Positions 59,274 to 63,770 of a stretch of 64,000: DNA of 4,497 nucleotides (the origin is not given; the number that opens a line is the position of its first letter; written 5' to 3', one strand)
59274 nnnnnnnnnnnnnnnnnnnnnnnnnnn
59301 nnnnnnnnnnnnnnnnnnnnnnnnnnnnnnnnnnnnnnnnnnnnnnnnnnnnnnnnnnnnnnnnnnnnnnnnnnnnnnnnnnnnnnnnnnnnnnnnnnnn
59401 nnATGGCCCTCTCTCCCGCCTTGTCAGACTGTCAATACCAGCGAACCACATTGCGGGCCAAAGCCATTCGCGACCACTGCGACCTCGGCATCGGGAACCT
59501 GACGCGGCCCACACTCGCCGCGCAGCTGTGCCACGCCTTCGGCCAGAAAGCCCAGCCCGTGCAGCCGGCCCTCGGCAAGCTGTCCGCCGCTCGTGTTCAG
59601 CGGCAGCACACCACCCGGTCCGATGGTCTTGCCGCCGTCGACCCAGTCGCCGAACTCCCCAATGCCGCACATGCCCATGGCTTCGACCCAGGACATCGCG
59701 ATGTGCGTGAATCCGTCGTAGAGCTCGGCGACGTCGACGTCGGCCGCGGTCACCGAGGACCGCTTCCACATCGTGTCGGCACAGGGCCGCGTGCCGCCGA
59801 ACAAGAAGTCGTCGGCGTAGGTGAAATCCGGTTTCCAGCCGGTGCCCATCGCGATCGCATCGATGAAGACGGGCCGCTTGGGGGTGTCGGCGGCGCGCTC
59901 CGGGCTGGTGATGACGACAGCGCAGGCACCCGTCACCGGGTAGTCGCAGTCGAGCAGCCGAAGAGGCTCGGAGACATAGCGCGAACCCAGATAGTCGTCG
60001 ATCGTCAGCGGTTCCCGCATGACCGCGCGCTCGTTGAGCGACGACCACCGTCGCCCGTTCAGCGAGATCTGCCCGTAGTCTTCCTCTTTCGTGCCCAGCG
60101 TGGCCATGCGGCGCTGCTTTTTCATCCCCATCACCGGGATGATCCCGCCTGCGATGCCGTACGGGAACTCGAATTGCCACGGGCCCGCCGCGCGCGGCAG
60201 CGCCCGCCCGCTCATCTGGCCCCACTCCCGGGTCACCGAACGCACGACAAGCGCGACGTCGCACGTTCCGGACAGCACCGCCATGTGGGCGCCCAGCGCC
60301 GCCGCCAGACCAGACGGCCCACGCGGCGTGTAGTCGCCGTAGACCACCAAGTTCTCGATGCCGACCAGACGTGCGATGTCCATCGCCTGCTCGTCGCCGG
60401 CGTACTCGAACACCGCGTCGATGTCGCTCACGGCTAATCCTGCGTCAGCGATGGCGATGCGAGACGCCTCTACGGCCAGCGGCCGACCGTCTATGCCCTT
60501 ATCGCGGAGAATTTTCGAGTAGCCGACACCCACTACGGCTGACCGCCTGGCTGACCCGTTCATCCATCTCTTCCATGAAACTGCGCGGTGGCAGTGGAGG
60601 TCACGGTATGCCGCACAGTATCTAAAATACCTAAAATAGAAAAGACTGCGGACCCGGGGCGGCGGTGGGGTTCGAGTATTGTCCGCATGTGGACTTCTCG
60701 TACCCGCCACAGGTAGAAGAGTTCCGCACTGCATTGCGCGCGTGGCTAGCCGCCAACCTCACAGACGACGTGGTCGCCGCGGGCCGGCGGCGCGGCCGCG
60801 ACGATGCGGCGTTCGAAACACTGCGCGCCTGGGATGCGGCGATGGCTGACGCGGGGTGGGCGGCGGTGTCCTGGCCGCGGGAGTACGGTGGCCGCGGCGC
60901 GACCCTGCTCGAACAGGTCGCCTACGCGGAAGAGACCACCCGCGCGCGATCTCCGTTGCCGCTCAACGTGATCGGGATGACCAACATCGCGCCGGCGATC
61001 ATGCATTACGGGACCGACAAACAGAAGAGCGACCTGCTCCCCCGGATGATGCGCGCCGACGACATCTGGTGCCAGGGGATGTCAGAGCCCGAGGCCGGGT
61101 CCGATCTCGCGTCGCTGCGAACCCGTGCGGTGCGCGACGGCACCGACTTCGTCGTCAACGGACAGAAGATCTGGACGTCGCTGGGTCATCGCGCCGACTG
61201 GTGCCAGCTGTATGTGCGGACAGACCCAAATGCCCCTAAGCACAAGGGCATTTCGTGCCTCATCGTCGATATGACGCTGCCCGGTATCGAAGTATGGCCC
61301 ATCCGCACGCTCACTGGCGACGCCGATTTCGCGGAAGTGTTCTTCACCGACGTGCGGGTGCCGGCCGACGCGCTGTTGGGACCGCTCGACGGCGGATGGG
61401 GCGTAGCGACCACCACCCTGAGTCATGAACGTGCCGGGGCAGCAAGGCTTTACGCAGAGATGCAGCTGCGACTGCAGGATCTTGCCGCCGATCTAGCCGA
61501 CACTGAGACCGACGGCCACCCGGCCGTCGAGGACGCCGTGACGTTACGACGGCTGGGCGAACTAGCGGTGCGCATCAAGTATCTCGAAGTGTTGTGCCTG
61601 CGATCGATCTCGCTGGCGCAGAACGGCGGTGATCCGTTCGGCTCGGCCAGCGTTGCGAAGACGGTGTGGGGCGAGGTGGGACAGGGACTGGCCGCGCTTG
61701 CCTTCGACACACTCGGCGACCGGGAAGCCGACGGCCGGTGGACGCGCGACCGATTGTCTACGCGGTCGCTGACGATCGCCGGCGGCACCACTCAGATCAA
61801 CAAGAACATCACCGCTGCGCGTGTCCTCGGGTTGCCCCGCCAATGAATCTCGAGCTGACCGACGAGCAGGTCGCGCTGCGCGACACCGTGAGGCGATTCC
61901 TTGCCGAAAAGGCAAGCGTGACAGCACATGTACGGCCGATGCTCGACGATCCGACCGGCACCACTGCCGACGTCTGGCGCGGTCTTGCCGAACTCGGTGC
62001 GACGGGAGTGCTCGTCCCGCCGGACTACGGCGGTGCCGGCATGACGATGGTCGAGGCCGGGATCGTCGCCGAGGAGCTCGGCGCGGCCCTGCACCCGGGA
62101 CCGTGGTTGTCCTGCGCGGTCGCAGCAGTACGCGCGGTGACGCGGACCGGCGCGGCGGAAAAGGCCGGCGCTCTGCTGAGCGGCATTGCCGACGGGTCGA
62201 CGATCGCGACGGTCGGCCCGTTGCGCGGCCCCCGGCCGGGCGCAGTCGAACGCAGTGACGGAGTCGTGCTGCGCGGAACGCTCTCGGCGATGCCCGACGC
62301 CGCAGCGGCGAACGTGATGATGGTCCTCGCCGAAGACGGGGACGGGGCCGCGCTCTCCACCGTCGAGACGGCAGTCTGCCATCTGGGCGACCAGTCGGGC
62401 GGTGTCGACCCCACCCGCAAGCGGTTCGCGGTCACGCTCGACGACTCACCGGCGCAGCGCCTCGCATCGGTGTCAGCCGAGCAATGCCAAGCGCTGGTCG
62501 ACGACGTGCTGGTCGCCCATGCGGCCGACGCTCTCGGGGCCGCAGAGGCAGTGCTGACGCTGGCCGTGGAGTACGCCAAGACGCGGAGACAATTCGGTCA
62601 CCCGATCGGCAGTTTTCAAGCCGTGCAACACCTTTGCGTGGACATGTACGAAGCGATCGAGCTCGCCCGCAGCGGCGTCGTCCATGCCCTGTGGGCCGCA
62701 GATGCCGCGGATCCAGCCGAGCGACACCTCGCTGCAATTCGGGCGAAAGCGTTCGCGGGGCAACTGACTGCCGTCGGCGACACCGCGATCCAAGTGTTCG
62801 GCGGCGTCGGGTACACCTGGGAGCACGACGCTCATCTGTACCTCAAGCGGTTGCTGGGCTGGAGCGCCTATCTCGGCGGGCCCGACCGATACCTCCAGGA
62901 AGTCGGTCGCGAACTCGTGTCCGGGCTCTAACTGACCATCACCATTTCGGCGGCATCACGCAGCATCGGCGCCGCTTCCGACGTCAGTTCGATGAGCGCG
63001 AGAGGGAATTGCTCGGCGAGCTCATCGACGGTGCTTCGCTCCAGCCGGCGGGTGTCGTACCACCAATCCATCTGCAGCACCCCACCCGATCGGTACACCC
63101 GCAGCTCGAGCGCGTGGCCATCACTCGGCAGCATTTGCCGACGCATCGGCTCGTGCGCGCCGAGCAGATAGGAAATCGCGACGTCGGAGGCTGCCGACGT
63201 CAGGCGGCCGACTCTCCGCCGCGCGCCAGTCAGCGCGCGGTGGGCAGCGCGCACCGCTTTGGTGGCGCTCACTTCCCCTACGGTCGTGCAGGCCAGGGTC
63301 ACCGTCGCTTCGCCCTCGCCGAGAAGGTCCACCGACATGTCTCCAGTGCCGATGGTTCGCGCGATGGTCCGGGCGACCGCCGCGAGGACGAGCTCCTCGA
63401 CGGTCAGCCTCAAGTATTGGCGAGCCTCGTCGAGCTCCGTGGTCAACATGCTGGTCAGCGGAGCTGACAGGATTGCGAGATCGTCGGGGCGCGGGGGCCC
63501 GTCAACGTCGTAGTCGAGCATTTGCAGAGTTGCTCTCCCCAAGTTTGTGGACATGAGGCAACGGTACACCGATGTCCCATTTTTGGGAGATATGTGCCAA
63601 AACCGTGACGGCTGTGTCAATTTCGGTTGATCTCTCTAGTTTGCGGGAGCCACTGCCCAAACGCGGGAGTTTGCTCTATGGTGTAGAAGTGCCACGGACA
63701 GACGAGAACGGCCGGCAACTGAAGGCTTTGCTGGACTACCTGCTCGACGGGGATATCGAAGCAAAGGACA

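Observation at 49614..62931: Uncharacterised 13-gene steroid/terpenoid-type catabolic cluster next to ileS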

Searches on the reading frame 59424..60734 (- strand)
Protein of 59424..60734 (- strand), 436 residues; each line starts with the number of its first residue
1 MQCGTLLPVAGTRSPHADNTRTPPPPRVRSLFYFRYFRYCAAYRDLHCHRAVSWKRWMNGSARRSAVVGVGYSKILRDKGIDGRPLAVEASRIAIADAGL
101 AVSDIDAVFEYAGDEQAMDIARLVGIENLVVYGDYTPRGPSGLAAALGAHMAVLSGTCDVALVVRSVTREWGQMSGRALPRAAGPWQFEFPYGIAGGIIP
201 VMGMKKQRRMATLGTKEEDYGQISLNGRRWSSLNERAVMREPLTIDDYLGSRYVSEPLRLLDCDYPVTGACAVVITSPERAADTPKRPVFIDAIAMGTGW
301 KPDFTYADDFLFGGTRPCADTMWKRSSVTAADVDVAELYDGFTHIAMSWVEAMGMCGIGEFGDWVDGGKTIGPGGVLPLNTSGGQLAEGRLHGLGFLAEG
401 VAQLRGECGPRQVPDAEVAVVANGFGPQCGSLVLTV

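Call 5: search_protein_families(library=pfam, proteins=[window:59424-60734:-], max_evalue=0.001)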
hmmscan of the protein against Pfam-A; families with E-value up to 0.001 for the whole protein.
window:59424-60734:- (436 aa): 1 family
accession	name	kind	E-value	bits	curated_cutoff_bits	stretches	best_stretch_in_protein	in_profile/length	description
PF22691.2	Thiolase_C_1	-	2.4e-30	105.6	28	1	303-423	8-129/144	Thiolase C-terminal domain-like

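Call 7: search_protein_families(library=ncbifam, proteins=[window:59424-60734:-], max_evalue=0.00001)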
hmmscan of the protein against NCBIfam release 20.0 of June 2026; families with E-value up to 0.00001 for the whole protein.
window:59424-60734:- (436 aa): 17 families
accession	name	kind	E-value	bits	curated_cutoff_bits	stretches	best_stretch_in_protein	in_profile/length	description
NF005892.0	PRK07855.1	subfamily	7.2e-73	245.7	469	1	62-435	5-388/390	lipid-transfer protein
NF004811.0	PRK06158.1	subfamily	2.4e-67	227.6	421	1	64-423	9-365/384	acetyl-CoA acetyltransferase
NF006010.0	PRK08142.1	subfamily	1.2e-44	152.7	462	1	86-430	28-375/388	thiolase domain-containing protein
NF004720.0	PRK06064.1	subfamily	1.5e-42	145.7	420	1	63-423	2-372/389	thiolase domain-containing protein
NF004715.0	PRK06059.1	equivalog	6.7e-38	130.7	424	1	83-434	23-397/399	lipid-transfer protein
NF009228.0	PRK12578.1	subfamily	1.1e-36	126.4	485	1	63-414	3-362/387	thiolase domain-containing protein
NF006102.0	PRK08256.1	subfamily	1.4e-34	119.8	436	1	63-427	3-383/394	lipid-transfer protein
NF053570.1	AcCoTHIOL_METTL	equivalog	2.7e-29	102.2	600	1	63-425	2-370/385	acetyl-CoA acetyltransferase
NF006180.0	PRK08313.1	subfamily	1.5e-27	96.5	514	1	62-425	3-372/389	thiolase domain-containing protein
NF004810.0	PRK06157.1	equivalog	4.4e-27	95.2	403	1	62-426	6-383/400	acetyl-CoA acetyltransferase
NF004721.0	PRK06065.1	equivalog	1.8e-23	83.1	455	1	63-426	10-380/393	thiolase domain-containing protein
NF005704.0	PRK07516.1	subfamily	3.7e-23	82.1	412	1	65-424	4-373/389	thiolase domain-containing protein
NF004982.0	PRK06365.1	equivalog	2.2e-22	79.7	695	2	61-298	14-257/430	thiolase domain-containing protein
NF053628.1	BnzsclthlBbsBGT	equivalog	1.1e-18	67.2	750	1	155-414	100-357/389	benzoylsuccinyl-CoA thiolase subunit BbsB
NF004722.0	PRK06066.1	equivalog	5.9e-17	61.7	516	1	202-423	146-369/385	thiolase domain-containing protein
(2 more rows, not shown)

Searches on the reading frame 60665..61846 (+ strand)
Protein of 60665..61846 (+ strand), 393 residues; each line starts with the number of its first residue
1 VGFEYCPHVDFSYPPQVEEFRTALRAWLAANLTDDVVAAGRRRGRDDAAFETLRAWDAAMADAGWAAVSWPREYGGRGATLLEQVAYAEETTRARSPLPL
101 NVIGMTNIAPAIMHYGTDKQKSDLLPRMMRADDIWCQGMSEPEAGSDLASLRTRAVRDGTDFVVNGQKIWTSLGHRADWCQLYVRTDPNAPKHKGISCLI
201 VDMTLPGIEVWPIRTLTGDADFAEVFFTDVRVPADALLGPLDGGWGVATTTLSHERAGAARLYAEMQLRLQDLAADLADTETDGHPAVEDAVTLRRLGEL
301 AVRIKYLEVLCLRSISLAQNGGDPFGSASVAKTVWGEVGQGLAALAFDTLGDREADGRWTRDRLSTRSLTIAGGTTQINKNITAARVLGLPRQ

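Call 5: search_protein_families(library=pfam, proteins=[window:60665-61846:+], max_evalue=0.001)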
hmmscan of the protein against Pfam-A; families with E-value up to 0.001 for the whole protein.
window:60665-61846:+ (393 aa): 3 families
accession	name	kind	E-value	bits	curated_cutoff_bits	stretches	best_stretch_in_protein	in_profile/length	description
PF02770.24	Acyl-CoA_dh_M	-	1.4e-20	73.6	33.3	1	136-230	1-97/97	Acyl-CoA dehydrogenase, middle domain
PF00441.29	Acyl-CoA_dh_1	-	8.5e-20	71.9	22.4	1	243-388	2-150/150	Acyl-CoA dehydrogenase, C-terminal domain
PF02771.21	Acyl-CoA_dh_N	-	2.5e-17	63.7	22.9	1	18-130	5-111/113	Acyl-CoA dehydrogenase, N-terminal domain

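Call 7: search_protein_families(library=ncbifam, proteins=[window:60665-61846:+], max_evalue=0.00001)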
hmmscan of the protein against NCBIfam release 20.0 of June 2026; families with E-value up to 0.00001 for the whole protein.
window:60665-61846:+ (393 aa): 18 families
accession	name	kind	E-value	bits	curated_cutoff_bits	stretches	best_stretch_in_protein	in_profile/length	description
TIGR03204.1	pimC_large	equivalog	1.1e-68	232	623.85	1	19-390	10-395/395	pimeloyl-CoA dehydrogenase large subunit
NF042972.1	AcrlCoAredClosAcrC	equivalog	8.8e-34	116.8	640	1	58-354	43-341/378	acryloyl-CoA reductase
NF045552.1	GlutCoADH_Des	equivalog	1.9e-29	103.1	470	1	59-390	45-382/387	glutaryl-CoA dehydrogenase Acd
NF045652.1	ProlPCPDhRedW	equivalog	3.8e-29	101.7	650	1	42-390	23-375/376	L-prolyl-[peptidyl-carrier protein] dehydrogenase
TIGR03207.1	cyc_hxne_CoA_dh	equivalog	5.9e-27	94.3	575.35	1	30-384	13-368/372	cyclohexanecarboxyl-CoA dehydrogenase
NF042439.1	SulpropCoADesulf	equivalog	6.9e-27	94.2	600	1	58-390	31-373/379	3-sulfinopropanoyl-CoA desulfinase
NF043006.1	CyhCrbnylCoADH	equivalog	5.5e-25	88.1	650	1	61-262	45-247/380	cyclohexane-1-carbonyl-CoA dehydrogenase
NF053553.1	prodigi_MBC_PigA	equivalog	6.9e-24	84.7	500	1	33-390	20-381/381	prodigiosin MBC biosynthesis dehydrogenase PigA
NF008997.0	PRK12341.1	equivalog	1.3e-23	83.7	537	1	54-386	40-375/382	acyl-CoA dehydrogenase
NF058590.1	AcCoDHFadEBacil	equivalog_domain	4.8e-16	58.4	600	1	62-253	64-254/586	acyl-CoA dehydrogenase FadE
NF002885.1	PRK03354.1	equivalog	2.6e-15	56.3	540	1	54-339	40-323/378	crotonobetainyl-CoA dehydrogenase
NF007000.1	PRK09463.1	subfamily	1.2e-12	47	600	1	60-255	82-296/726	acyl-CoA dehydrogenase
NF052270.1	Staph_DH_FadE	equivalog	3.9e-11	42.3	600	1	112-245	117-249/400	acyl-CoA dehydrogenase FadE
NF009586.0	PRK13026.1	subfamily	1.3e-10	40.2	608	1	62-239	119-312/777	acyl-CoA dehydrogenase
NF037942.1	ac_ACP_DH_MbtN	equivalog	2.5e-10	39.7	700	1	112-379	87-357/376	mycobactin biosynthesis acyl-ACP dehydrogenase MbtN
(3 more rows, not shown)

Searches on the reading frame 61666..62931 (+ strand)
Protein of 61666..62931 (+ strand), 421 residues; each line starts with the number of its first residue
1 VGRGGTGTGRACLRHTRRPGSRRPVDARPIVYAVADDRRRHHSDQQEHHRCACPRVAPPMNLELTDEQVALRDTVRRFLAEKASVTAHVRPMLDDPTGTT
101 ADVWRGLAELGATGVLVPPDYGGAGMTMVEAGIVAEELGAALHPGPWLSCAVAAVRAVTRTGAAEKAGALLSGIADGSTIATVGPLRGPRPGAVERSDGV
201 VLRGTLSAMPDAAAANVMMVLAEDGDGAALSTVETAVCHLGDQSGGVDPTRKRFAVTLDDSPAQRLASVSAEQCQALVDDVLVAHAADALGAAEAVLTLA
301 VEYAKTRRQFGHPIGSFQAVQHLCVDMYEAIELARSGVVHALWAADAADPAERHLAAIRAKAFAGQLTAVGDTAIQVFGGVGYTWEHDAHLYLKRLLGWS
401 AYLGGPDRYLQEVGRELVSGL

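Call 5: search_protein_families(library=pfam, proteins=[window:61666-62931:+], max_evalue=0.001)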
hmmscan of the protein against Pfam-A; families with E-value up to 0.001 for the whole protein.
window:61666-62931:+ (421 aa): 3 families
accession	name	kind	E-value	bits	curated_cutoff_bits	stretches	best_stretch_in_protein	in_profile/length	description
PF00441.29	Acyl-CoA_dh_1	-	6.3e-23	82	22.4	1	284-402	17-134/150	Acyl-CoA dehydrogenase, C-terminal domain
PF02771.21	Acyl-CoA_dh_N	-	8.5e-18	65.2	22.9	1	65-177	1-112/113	Acyl-CoA dehydrogenase, N-terminal domain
PF08028.16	Acyl-CoA_dh_2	-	9.7e-06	26.3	22.7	1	284-385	2-112/134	Acyl-CoA dehydrogenase, C-terminal domain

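Call 7: search_protein_families(library=ncbifam, proteins=[window:61666-62931:+], max_evalue=0.00001)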
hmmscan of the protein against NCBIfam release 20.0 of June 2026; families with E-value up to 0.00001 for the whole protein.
window:61666-62931:+ (421 aa): 13 families
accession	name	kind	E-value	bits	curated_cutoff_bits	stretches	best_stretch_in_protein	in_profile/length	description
NF050027.1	acylCoADhIpdE2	equivalog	7.8e-44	150.4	450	2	262-414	155-307/311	acyl-CoA dehydrogenase IpdE2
TIGR03203.1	pimD_small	equivalog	3.1e-40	138.5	652.7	2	274-413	232-372/378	pimeloyl-CoA dehydrogenase small subunit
NF042972.1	AcrlCoAredClosAcrC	equivalog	6.7e-27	94.1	640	2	277-386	237-345/378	acryloyl-CoA reductase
NF008997.0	PRK12341.1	equivalog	1.5e-23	83.5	537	1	284-387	244-346/382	acyl-CoA dehydrogenase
NF045552.1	GlutCoADH_Des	equivalog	7.2e-23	81.4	470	1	282-389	244-351/387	glutaryl-CoA dehydrogenase Acd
NF053553.1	prodigi_MBC_PigA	equivalog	1.1e-21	77.4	500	2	288-386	251-348/381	prodigiosin MBC biosynthesis dehydrogenase PigA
NF045652.1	ProlPCPDhRedW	equivalog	2.8e-20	72.5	650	2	289-392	247-348/376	L-prolyl-[peptidyl-carrier protein] dehydrogenase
NF042439.1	SulpropCoADesulf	equivalog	1.1e-18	67.2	600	1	284-386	237-339/379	3-sulfinopropanoyl-CoA desulfinase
NF002885.1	PRK03354.1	equivalog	7.8e-16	58.1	540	1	289-389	246-345/378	crotonobetainyl-CoA dehydrogenase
NF058590.1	AcCoDHFadEBacil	equivalog_domain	2.4e-14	52.8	600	1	286-387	261-380/586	acyl-CoA dehydrogenase FadE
NF043006.1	CyhCrbnylCoADH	equivalog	6.6e-14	51.7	650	1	284-386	243-344/380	cyclohexane-1-carbonyl-CoA dehydrogenase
TIGR03207.1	cyc_hxne_CoA_dh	equivalog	8.8e-11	41.1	575.35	1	289-386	245-341/372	cyclohexanecarboxyl-CoA dehydrogenase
TIGR03204.1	pimC_large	equivalog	8e-06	25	623.85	0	62-166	2-107/395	pimeloyl-CoA dehydrogenase large subunit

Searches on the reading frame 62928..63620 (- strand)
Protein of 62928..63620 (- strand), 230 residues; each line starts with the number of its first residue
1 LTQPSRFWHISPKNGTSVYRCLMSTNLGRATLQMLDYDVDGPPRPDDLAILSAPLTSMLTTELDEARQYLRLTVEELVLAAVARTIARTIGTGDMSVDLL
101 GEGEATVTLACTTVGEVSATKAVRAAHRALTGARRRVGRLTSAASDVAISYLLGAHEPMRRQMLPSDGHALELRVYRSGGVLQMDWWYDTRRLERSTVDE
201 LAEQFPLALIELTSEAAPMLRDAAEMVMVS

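Call 5: search_protein_families(library=pfam, proteins=[window:62928-63620:-], max_evalue=0.001)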
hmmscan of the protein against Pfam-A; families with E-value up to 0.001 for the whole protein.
window:62928-63620:- (230 aa): 0 families

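Call 7: search_protein_families(library=ncbifam, proteins=[window:62928-63620:-], max_evalue=0.00001)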
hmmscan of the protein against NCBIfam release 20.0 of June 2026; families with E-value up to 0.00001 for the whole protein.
window:62928-63620:- (230 aa): 0 families

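Call 40: search_protein_families(library=pfam, proteins=[window:62928-63620:-], max_evalue=10)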
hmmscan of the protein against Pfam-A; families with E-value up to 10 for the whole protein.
window:62928-63620:- (230 aa): 1 family
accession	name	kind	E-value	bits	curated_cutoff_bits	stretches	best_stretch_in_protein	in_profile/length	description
PF09550.16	Phage_TAC_6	-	1.1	10.2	23.4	0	3-34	17-50/58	Phage tail assembly chaperone protein, TAC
